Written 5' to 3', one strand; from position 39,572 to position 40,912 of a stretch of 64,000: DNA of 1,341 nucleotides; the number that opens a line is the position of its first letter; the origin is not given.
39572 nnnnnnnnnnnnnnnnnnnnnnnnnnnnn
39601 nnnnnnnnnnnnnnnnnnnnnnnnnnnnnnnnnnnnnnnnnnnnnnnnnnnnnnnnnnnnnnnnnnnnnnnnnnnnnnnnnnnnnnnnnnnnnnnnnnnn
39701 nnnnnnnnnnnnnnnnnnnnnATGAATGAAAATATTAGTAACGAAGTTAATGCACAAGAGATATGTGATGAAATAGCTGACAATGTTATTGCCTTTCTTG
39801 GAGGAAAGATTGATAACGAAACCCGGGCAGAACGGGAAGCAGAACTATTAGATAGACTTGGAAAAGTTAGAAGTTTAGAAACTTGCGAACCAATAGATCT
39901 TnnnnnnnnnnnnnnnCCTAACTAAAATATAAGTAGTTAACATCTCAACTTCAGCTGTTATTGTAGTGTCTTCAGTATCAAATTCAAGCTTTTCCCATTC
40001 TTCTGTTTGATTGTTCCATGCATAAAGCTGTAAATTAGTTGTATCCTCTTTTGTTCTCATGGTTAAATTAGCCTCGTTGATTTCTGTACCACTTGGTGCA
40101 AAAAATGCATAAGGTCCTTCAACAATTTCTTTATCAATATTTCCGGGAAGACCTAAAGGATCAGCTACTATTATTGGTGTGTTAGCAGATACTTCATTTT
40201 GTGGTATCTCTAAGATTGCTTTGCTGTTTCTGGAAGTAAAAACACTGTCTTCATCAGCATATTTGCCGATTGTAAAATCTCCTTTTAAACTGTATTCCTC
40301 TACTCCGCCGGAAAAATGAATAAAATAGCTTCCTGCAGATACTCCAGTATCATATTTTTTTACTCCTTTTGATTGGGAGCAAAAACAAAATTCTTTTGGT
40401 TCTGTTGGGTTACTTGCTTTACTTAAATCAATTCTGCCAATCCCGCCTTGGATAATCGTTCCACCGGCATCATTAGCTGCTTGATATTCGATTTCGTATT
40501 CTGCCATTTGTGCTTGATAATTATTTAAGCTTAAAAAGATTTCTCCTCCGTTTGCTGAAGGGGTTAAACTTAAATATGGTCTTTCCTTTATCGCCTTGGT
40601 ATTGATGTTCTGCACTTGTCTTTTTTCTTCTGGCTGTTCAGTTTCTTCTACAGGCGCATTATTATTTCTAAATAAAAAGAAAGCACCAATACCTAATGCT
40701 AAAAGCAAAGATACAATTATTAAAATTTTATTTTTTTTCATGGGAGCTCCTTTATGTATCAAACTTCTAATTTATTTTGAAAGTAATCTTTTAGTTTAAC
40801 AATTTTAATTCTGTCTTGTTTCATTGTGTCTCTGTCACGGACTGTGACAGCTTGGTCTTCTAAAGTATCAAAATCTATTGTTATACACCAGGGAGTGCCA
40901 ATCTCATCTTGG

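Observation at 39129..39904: Divergent three-gene operon of small acidic proteins between the mraZ operator and a secreted protein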

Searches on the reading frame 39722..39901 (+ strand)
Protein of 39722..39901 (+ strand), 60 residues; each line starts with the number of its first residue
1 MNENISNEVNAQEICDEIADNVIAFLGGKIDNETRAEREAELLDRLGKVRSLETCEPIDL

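Call 4: search_protein_families(library=pfam, proteins=[window:39722-39901:+], max_evalue=1)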
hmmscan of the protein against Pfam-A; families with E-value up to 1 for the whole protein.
seq(60 aa): 1 family
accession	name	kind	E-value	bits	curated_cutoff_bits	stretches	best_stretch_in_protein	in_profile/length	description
PF05120.17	GvpG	-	4.9e-05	23.9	30.6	1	12-46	31-65/67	Gas vesicle protein G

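Call 11: find_homologous_proteins(query=window:39722-39901:+, max_evalue=10)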
Query seq(60 aa) (60 aa): 2 proteins with E <= 10 among 2 candidates.
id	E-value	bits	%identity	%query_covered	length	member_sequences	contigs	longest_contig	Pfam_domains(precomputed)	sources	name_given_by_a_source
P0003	1.2e-30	121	100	100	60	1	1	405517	-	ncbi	-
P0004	1.1e-22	96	85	100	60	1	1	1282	-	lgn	-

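Call 12: find_encoding_contigs(protein=P0004, flank=5000)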
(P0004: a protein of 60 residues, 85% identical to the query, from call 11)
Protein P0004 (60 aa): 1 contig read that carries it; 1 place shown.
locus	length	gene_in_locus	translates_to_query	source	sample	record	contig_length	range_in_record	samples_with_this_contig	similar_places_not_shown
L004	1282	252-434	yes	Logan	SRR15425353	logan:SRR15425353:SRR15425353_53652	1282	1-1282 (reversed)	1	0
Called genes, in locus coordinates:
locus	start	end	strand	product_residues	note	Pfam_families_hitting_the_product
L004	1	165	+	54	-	?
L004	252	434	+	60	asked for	-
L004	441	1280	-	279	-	?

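Call 15: search_protein_families(library=phrogs, proteins=[window:39722-39901:+], max_evalue=1)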
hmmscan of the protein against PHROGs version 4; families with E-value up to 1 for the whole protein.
seq(60 aa): 1 family
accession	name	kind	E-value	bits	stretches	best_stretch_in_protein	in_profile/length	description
phrog_25220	-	unknown function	0.092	13.4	1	5-37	146-178/208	-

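Call 16: search_protein_families(library=ncbifam, proteins=[window:39722-39901:+], max_evalue=1)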
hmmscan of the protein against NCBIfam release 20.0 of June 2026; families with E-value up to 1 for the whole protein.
seq(60 aa): 0 families

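Call 17: search_protein_families(library=padloc, proteins=[window:39722-39901:+], max_evalue=1)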
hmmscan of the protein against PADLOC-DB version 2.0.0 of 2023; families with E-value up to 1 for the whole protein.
seq(60 aa): 0 families

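Call 31: find_related_loci(query=window:39722-39901:+, collection=viral_contigs, flank=5000)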
Query seq(60 aa) (60 aa) in viral_contigs; peptide patterns used: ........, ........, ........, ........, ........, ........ (x = any residue, [..] = any of these).
23 stretches matched a pattern, but none encodes a relative of the query by tblastn (E <= 1e-3).

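Call 60: search_solved_structures(query=window:39722-39901:+, max_evalue=10, show_alignments=2)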
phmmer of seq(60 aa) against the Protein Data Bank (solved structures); distinct sequences matched with E-value up to 10: 1.
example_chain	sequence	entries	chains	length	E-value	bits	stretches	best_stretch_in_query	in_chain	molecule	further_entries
6kqs_A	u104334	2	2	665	1.4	12.8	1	1-37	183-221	lacto-N-biosidase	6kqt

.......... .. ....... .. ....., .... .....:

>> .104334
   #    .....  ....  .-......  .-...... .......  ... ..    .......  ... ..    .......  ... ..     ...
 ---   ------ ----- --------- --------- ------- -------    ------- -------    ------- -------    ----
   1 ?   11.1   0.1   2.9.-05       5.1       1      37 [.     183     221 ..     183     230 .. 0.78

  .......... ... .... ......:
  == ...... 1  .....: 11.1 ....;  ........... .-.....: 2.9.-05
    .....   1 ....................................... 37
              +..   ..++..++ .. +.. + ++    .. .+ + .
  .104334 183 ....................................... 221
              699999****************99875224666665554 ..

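Call 71: search_dna_similar(query=window:39722-39901:+, collection=phages, mode=protein, max_evalue=1, max_rows=8)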
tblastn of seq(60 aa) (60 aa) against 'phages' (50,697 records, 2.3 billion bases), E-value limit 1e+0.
No match.

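Call 74: search_dna_similar(query=window:39722-39901:+, collection=plasmids, mode=protein, max_evalue=1, max_rows=8)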
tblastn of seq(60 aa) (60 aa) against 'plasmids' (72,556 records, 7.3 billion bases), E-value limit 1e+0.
No match.

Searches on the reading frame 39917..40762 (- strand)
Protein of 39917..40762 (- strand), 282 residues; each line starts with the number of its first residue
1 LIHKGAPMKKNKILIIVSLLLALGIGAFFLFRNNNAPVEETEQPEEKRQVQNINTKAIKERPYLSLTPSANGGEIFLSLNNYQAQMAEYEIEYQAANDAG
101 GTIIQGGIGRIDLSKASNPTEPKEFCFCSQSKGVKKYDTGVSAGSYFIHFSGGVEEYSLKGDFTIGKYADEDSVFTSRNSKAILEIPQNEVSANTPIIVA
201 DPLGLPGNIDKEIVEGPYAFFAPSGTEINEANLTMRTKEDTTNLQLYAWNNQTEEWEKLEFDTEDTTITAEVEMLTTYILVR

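Call 4: search_protein_families(library=pfam, proteins=[window:39917-40762:-], max_evalue=1)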
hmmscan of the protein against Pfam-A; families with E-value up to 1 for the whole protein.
seq(282 aa): 0 families

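Call 53: find_related_loci(query=A4, collection=metagenome_contigs, flank=4000)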
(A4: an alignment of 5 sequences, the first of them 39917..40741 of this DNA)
Query A4 (275 aa) in metagenome_contigs; peptide patterns used: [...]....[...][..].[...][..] (x = any residue, [..] = any of these).
112 stretches matched a pattern; 49 encode a relative of the query (tblastn E <= 1e-3); 49 distinct loci.
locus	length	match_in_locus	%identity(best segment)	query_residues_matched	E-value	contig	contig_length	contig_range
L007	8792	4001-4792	38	1-275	1e-54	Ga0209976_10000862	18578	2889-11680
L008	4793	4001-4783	38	5-275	6e-53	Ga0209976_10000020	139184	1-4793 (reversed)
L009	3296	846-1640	38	1-275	3e-53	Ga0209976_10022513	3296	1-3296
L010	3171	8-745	38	21-275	4e-52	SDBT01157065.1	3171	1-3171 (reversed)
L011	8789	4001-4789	39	3-275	3e-51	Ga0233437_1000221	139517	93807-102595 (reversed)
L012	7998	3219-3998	39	1-271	3e-51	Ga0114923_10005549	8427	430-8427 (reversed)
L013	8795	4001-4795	38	1-275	9e-51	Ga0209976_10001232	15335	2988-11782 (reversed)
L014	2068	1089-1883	36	1-274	1e-48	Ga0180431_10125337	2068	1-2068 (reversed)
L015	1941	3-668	35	47-274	9e-43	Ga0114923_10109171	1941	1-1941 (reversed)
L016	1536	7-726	33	36-274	5e-41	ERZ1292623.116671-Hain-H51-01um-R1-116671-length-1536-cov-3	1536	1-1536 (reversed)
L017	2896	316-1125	32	1-274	7e-38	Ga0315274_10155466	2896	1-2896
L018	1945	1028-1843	31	1-275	2e-37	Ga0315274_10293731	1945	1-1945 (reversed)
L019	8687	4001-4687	33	46-274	8e-36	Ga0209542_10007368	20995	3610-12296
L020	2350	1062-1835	32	5-274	2e-35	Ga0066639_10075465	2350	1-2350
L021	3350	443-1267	31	1-274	1e-34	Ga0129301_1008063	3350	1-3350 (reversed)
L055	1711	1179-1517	31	53-163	5e-6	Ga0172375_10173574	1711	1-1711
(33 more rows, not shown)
